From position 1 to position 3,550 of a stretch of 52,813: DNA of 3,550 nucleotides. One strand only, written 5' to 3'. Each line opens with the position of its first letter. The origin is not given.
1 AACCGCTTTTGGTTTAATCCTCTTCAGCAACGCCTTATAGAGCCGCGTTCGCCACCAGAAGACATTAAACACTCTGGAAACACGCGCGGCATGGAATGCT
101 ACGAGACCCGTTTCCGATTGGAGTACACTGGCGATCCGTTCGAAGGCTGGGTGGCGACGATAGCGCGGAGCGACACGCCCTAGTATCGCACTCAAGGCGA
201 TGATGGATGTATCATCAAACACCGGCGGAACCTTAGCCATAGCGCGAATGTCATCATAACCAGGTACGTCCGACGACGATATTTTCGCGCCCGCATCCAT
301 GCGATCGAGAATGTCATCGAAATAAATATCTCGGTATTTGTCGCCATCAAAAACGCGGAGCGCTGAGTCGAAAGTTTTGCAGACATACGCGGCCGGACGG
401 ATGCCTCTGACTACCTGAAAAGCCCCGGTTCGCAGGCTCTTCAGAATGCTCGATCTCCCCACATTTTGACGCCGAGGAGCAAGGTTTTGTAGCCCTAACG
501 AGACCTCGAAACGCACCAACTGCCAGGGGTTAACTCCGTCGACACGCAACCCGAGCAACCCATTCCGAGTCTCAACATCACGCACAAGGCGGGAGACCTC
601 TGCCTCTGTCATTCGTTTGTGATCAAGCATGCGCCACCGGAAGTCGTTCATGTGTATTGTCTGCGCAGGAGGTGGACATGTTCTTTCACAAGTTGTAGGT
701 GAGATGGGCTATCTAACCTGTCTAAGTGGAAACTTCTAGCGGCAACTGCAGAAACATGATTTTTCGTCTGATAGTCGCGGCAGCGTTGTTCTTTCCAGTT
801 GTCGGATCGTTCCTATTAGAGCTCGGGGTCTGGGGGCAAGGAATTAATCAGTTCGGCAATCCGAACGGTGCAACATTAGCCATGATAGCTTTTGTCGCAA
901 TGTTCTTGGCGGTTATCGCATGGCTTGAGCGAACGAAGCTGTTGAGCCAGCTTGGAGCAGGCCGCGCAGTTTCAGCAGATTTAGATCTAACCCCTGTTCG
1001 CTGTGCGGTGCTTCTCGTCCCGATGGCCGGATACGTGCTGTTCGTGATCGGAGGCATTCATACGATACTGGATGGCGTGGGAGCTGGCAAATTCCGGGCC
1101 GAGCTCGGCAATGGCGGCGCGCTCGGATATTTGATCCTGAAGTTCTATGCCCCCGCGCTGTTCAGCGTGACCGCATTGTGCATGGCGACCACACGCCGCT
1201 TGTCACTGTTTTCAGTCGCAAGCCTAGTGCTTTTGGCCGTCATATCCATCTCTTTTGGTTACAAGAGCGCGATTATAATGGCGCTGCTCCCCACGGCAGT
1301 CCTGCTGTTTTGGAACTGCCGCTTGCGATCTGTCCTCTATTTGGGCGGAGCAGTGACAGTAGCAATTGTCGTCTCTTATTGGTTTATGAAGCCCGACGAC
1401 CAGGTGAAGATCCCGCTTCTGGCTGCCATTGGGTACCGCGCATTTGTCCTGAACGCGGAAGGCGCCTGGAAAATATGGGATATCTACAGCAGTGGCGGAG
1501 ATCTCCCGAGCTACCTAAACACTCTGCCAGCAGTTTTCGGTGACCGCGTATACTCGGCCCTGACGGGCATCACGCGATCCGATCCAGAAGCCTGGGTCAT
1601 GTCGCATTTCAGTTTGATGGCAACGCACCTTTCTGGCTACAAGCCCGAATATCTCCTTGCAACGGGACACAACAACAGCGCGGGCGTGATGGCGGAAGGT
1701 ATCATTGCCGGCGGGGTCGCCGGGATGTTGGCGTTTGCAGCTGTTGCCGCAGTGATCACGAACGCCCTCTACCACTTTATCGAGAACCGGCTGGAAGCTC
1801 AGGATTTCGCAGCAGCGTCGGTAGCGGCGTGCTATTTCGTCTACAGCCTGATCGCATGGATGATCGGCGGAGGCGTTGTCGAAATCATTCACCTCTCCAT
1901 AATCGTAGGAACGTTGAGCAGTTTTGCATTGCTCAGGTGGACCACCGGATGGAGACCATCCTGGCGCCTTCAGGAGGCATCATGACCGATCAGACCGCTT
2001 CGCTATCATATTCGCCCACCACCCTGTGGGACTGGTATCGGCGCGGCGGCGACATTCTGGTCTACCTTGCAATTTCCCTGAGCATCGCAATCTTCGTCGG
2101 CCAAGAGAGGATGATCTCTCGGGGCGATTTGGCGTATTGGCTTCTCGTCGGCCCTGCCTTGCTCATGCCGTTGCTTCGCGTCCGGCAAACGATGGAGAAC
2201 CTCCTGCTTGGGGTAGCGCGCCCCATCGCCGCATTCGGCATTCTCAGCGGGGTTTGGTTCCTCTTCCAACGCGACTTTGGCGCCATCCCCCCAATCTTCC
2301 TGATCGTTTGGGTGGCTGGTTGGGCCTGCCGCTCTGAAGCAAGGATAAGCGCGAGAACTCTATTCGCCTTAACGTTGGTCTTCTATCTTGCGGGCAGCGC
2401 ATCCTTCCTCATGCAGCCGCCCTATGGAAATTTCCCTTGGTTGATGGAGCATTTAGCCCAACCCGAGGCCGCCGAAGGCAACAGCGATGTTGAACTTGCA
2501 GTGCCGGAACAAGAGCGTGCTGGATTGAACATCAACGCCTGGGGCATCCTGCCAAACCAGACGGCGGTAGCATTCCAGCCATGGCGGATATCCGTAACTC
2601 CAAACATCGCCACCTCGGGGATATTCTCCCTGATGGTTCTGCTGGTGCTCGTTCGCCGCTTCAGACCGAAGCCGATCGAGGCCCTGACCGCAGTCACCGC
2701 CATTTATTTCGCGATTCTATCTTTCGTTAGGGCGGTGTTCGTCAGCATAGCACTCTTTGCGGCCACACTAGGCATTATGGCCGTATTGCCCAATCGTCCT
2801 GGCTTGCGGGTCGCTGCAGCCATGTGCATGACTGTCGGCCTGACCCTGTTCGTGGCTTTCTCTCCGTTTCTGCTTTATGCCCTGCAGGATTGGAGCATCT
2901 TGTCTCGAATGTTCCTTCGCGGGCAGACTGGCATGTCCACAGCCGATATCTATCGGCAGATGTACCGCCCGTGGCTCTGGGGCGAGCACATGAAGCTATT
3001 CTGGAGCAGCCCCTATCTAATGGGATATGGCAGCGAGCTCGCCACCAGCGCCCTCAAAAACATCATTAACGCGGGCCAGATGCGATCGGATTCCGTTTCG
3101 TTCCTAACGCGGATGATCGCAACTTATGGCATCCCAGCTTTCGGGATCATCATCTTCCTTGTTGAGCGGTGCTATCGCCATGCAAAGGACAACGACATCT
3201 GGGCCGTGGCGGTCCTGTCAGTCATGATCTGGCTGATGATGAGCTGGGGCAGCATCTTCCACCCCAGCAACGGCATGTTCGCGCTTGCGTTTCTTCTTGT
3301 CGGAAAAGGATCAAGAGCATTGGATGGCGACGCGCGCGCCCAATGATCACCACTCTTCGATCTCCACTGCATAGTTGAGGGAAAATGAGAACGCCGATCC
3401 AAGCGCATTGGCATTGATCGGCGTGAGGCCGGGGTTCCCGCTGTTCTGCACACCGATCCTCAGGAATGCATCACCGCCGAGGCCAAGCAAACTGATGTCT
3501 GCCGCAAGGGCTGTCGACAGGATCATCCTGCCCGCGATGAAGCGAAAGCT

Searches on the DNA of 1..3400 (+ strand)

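Call 8: search_dna_similar(query=window:1-3400:+, collection=phages, mode=distant, max_rows=15)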
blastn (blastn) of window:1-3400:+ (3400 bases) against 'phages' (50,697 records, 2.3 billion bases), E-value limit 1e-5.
No match.

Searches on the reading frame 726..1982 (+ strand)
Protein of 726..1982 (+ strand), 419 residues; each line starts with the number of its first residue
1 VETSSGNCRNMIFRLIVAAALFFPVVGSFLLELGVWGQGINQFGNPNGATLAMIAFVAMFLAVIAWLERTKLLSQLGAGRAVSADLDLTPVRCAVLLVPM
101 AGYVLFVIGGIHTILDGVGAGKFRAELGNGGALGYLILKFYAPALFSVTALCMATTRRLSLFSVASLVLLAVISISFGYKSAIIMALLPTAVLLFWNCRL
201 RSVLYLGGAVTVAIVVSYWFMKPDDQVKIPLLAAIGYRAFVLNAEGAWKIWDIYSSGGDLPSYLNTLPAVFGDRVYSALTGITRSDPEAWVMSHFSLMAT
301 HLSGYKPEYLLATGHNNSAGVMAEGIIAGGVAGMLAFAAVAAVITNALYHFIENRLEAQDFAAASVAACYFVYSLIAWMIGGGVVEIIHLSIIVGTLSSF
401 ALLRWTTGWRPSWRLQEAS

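Call 6: search_protein_families(library=pfam, max_evalue=1, proteins=[window:726-1982:+])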
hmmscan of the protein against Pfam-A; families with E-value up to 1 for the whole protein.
seq(419 aa): 1 family
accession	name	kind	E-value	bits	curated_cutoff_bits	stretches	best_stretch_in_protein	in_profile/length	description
PF14999.11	Shadoo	-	0.016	15.8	27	1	317-403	44-131/133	Shadow of prion protein, neuroprotective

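Call 7: search_protein_families(library=ncbifam, max_evalue=1, proteins=[window:726-1982:+])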
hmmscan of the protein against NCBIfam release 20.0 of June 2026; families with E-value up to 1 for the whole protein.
seq(419 aa): 1 family
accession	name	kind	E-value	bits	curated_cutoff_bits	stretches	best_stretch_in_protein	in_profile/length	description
TIGR04370.1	glyco_rpt_poly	subfamily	0.0096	14.9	40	2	101-220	102-229/396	oligosaccharide repeat unit polymerase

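Call 16: find_homologous_proteins(query=window:756-1982:+)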
Query seq(409 aa) (409 aa): 17 proteins with E <= 0.001 among 8000 candidates.
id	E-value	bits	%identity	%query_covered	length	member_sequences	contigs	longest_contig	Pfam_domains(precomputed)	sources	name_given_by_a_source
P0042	4.8e-233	792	100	90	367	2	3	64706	-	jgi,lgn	-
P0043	7.8e-185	633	70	100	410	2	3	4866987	-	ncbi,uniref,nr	ncbi:hypothetical protein [Rhizobium leguminosarum]|uniref:hypothetical protein n=1 Tax=Rhizobium le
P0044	1.3e-182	626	70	99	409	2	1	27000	-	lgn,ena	-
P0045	7.6e-103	363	46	97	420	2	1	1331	-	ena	-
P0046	8.2e-101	356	47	97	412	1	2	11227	-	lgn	-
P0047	1.1e-100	356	45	95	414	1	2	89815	-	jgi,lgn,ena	-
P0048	3.5e-99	351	47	96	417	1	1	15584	-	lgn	-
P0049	5.6e-98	347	44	100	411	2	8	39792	-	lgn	-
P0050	1.0e-96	343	44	98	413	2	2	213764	-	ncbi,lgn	-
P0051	3.6e-96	341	45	95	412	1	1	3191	-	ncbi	ncbi:MAG: hypothetical protein ACK4P4_23350 [Allorhizobium sp.]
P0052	2.4e-95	338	46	92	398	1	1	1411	-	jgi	jgi:oligosaccharide repeat unit polymerase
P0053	2.2e-92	328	44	95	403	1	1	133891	-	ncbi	-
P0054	2.4e-90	322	40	97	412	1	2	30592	-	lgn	-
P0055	6.0e-87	311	41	97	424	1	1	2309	-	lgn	-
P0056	1.1e-77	280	41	97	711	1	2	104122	-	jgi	jgi:type II secretory pathway pseudopilin PulG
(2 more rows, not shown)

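Call 22: search_protein_families(library=pfam, alignment_id=A2, max_evalue=0.1)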
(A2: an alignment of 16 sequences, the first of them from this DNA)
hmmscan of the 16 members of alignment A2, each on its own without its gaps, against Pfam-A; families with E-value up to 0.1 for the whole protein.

A. member 1, seq(409 aa): 1 family
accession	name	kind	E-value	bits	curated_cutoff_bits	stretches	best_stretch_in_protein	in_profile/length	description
PF14999.11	Shadoo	-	0.015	15.8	27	1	307-393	44-131/133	Shadow of prion protein, neuroprotective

B. families by the number of members that match (of 16 scanned): 7 families
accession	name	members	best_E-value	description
PF25707.1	UL78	1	0.0043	Herpesvirus UL78 G protein-coupled receptor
PF20794.3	bPH_7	1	0.012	Bacterial PH domain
PF14999.11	Shadoo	1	0.015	Shadow of prion protein, neuroprotective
PF16732.10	ComP_DUS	1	0.016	Type IV minor pilin ComP, DNA uptake sequence receptor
PF12046.13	CCB1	1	0.024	Cofactor assembly of complex C subunit B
PF10743.14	Phage_Cox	1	0.042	Regulatory phage protein cox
PF12233.13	p12I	1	0.062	Human adult T cell leukemia/lymphoma virus protein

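Call 25: search_protein_families(library=ncbifam, alignment_id=A2, max_evalue=0.1)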
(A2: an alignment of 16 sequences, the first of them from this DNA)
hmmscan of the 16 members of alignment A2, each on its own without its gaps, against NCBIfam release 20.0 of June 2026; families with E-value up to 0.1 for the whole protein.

A. member 1, seq(409 aa): 1 family
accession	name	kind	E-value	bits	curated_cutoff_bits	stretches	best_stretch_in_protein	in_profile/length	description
TIGR04370.1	glyco_rpt_poly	subfamily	0.0074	15.3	40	0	91-210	102-229/396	oligosaccharide repeat unit polymerase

B. families by the number of members that match (of 16 scanned): 2 families
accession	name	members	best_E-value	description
TIGR04370.1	glyco_rpt_poly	14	1.3e-13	oligosaccharide repeat unit polymerase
NF038353.1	FxLYD_dom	1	0.046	FxLYD domain-containing protein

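Call 38: search_solved_structures(query=A2, max_evalue=10, show_alignments=1)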
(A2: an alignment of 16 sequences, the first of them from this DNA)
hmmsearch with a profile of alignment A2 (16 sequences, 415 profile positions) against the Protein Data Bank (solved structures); distinct sequences matched with E-value up to 10: 0.

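Call 41: predict_structure(alignment_id=A2)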
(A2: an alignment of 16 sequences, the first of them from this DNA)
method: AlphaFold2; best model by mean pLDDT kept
length: 409 residues; sequences in the alignment: 16
mean_pLDDT: 87.2   pTM: 0.88
mean pLDDT of the five models: 87.2, 86.1, 85.5, 84.3, 82.4
residues with pLDDT >= 90: 220; 70-90: 154; 50-70: 32; < 50: 3
segments of 3 or more residues with pLDDT < 50: none
pLDDT, mean of each block of 10 residues (from residue 1): 91 96 90 93 98 97 91 83 95 89 75 66 87 96 89 93 81 86 86 78 76 63 83 92 93 88 85 90 90 89 79 94 97 97 94 96 93 85 92 85 51
secondary structure, 60 per line:
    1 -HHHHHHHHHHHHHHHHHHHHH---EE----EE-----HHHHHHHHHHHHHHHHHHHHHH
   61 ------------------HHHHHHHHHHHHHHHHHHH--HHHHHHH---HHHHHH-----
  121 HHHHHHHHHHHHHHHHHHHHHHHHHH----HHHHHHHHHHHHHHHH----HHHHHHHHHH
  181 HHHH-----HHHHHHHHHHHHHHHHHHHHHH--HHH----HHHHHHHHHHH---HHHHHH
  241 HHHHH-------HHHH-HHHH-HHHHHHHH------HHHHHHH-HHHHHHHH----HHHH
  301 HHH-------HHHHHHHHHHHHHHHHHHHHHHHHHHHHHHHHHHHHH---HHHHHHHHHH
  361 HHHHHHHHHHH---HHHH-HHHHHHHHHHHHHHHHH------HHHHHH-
elements in order: H2-22 H39-60 H79-97 H100-106 H110-115 H121-146 H151-166 H171-184 H190-211 H221-231 H235-245 H253-256 H258-261 H263-270 H277-283 H285-292 H297-303 H311-347 H351-371 H375-378 H380-396 H403-408

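Call 45: fold_search(model_id=the predicted structure, library=pdb)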
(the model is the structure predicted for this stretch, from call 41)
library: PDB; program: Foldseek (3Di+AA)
matches with E <= 10: 406; with E <= 0.001: 0
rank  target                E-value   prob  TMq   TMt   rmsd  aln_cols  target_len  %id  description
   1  5u9w_C                4.6e-02  0.16  0.12  0.12  24.2       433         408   14  Structure of CNTnw N149L in the intermediate 3 state (released 2017-04-12)
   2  7s24                  4.9e-02  0.35  0.18  0.19  21.2       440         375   15  Crystal structure of the Na+/H+ antiporter NhaA at pH 6.5 (released 2022-08-10)
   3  7tpg_B                5.8e-02  0.95  0.35  0.35  13.8       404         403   13  Single-Particle Cryo-EM Structure of the WaaL O-antigen ligase in its ligand bound state (released 2022-04-06)
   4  4au5_A                7.1e-02  0.25  0.17  0.18  23.3       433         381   16  Structure of the NhaA dimer, crystallised at low pH (released 2013-07-10)
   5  6btm_C                7.1e-02  0.14  0.12  0.12  24.9       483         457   14  Structure of Alternative Complex III from Flavobacterium johnsoniae (Wild Type) (released 2018-05-09)
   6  5l2b_C                7.8e-02  0.12  0.12  0.12  22.5       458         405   15  Structure of CNTnw N149S, E332A in an outward-facing state (released 2017-04-12)
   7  3vvp_B                1.1e-01  0.18  0.15  0.14  23.1       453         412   12  Crystal structure of MATE in complex with Br-NRF (released 2013-04-03)
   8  7zw6_A                1.5e-01  0.08  0.10  0.06  37.1       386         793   14  Oligomeric structure of SynDLP (released 2023-04-19)
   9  4p19_C                2.6e-01  0.12  0.15  0.15  23.3       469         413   15  Closed, apo inward-facing state of the glutamate transporter homologue GltPh (released 2014-06-04)
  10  4oaa_A                2.7e-01  0.12  0.15  0.15  23.4       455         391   15  Crystal structure of E. coli lactose permease G46W,G262W bound to sugar (released 2014-01-29)
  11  6hfb_B                3.1e-01  0.11  0.15  0.14  24.0       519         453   10  Outward-facing conformation of a multidrug resistance MATE family transporter of the MOP superfamily. (released 2019-06-12)
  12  4au5_B                3.5e-01  0.09  0.13  0.14  24.2       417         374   11  Structure of the NhaA dimer, crystallised at low pH (released 2013-07-10)
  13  3te2_E                3.8e-01  0.11  0.12  0.16  19.2       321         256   12  Crystal structure of HSC K16S (released 2012-03-07)
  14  5l2a_C                3.8e-01  0.07  0.12  0.12  22.2       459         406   14  Structure of CNTnw N149S,F366A in an outward-facing state (released 2017-04-12)
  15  7ug0                  3.8e-01  0.06  0.11  0.11  25.7       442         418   14  TBOA-bound GltPh RSMR mutant in IFS state (released 2023-03-29)
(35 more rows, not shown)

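Call 47: find_encoding_contigs(protein=P0050, flank=10000, max_places=2)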
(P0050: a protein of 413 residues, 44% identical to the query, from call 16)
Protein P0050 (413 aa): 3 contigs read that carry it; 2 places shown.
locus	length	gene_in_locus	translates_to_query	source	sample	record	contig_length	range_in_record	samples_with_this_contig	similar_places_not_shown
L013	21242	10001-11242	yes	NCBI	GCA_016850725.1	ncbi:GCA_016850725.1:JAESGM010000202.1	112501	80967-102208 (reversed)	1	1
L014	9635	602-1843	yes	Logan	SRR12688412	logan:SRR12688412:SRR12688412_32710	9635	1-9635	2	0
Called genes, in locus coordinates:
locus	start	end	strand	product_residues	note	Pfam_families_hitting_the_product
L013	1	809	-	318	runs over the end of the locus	PF12911:OppC_N, PF00528:BPD_transp_1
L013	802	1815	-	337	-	PF19300:BPD_transp_1_N, PF00528:BPD_transp_1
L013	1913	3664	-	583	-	PF00496:SBP_bac_5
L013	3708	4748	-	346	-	PF00005:ABC_tran, PF13304:AAA_21 (faint), PF08352:oligo_HPY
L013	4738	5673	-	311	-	PF00005:ABC_tran, PF13304:AAA_21 (faint), PF08352:oligo_HPY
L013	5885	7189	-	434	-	PF17767:NAPRTase_N, PF04095:NAPRTase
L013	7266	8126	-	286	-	PF08032:SpoU_sub_bind, PF00588:SpoU_methylase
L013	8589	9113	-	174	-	-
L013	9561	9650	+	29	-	-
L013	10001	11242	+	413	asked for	-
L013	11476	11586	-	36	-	-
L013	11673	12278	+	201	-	-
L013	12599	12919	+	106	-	-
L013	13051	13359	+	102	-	-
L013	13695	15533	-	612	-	PF00413:Peptidase_M10 (weak), PF08548:Peptidase_M10_C, PF00353:HemolysinCabind, PF08548:Peptidase_M10_C, PF00353:HemolysinCabind (weak)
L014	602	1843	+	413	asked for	-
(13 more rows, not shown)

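Call 48: find_encoding_contigs(protein=P0053, flank=10000, max_places=2)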
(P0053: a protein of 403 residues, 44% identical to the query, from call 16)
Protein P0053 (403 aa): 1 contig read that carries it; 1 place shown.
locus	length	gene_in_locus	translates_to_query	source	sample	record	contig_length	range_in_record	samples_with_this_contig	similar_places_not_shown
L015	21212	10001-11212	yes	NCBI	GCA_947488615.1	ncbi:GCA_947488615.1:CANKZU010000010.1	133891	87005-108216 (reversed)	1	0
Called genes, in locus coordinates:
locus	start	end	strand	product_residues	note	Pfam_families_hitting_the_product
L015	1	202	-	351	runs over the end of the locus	PF00571:CBS, PF00483:NTP_transferase, PF12804:NTP_transf_3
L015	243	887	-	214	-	PF17836:PglD_N (faint), PF14602:Hexapep_2 (faint), PF25087:GMPPB_C (faint), PF25084:LbH_EIF2B, PF00132:Hexapep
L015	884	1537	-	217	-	PF00117:GATase, PF01174:SNO (faint), PF07685:GATase_3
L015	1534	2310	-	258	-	PF00977:His_biosynth, PF05690:ThiG (faint), PF03060:NMO (faint), PF01180:DHO_dh (faint), PF01207:Dus (faint)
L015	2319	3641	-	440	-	-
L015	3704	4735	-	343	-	PF03102:NeuB, PF08666:SAF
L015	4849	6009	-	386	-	PF10983:DUF2793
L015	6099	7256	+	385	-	PF02350:Epimerase_2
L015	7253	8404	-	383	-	PF01041:DegT_DnrJ_EryC1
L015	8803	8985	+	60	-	PF13683:rve_3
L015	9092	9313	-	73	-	PF20075:DUF6471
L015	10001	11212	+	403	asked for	-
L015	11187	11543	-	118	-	PF01609:DDE_Tnp_1, PF13586:DDE_Tnp_1_2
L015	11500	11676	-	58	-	PF01609:DDE_Tnp_1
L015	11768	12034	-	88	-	PF13340:DUF4096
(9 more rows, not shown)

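Call 66: search_dna_similar(query=window:756-1982:+, collection=phages, mode=protein, max_evalue=0.001, max_rows=15)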
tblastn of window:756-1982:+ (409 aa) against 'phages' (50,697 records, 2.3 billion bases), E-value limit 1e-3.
No match.

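Call 93: fold_search(model_id=the predicted structure, library=viral)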
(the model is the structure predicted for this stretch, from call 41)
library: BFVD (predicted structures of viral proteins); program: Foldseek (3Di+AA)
matches with E <= 10: 131; with E <= 0.001: 0
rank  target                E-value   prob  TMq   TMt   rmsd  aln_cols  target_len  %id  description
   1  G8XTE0                2.4e-01  0.13  0.13  0.14  23.6       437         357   12  Envelope protein UL78 [Simian cytomegalovirus (strain Colburn)]
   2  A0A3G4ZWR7            3.5e-01  0.09  0.12  0.14  21.3       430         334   11  Uncharacterized protein [Faunusvirus sp.]
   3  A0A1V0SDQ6            3.5e-01  0.07  0.13  0.13  22.1       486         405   13  UNC93-like protein MFSD11 [Indivirus ILV1]
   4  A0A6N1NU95            4.9e-01  0.13  0.17  0.18  21.9       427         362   12  Uncharacterized protein [Tupanvirus soda lake]
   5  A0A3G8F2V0            5.6e-01  0.06  0.11  0.11  27.4       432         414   13  Putative DNA transfer protein [Escherichia phage Skarpretter]
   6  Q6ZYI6                7.9e-01  0.10  0.13  0.17  22.3       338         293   15  Uncharacterized protein [Pyrobaculum spherical virus (isolate United States/Yellowstone)]
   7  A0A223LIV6            8.6e-01  0.06  0.10  0.11  25.4       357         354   11  Uncharacterized protein [Erwinia phage vB_EamM_Joad]
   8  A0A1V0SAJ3            8.6e-01  0.03  0.10  0.11  22.7       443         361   10  EamA domain-containing protein [Catovirus CTV1]
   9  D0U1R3                9.7e-01  0.04  0.10  0.11  24.7       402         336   12  Membrane protein G74 [Wood mouse herpesvirus]
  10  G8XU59                1.1e+00  0.13  0.14  0.20  18.7       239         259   10  Membrane protein US19 [Simian cytomegalovirus (strain Colburn)]
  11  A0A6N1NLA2            1.2e+00  0.07  0.11  0.15  20.7       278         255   12  Lysoplasmalogenase [Tupanvirus soda lake]
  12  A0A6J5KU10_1          1.3e+00  0.04  0.12  0.07  26.3       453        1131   11  Uncharacterized protein [uncultured Caudovirales phage]
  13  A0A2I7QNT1            1.3e+00  0.05  0.14  0.14  24.2       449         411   13  (no name in the UniProt tables at hand)
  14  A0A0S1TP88            1.4e+00  0.04  0.10  0.12  19.9       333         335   11  G protein-coupled receptor-6.3 [Elephant endotheliotropic herpesvirus 4]
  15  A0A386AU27            1.4e+00  0.04  0.11  0.13  22.4       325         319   13  G protein-coupled receptor 6 [Elephant endotheliotropic herpesvirus 1A]
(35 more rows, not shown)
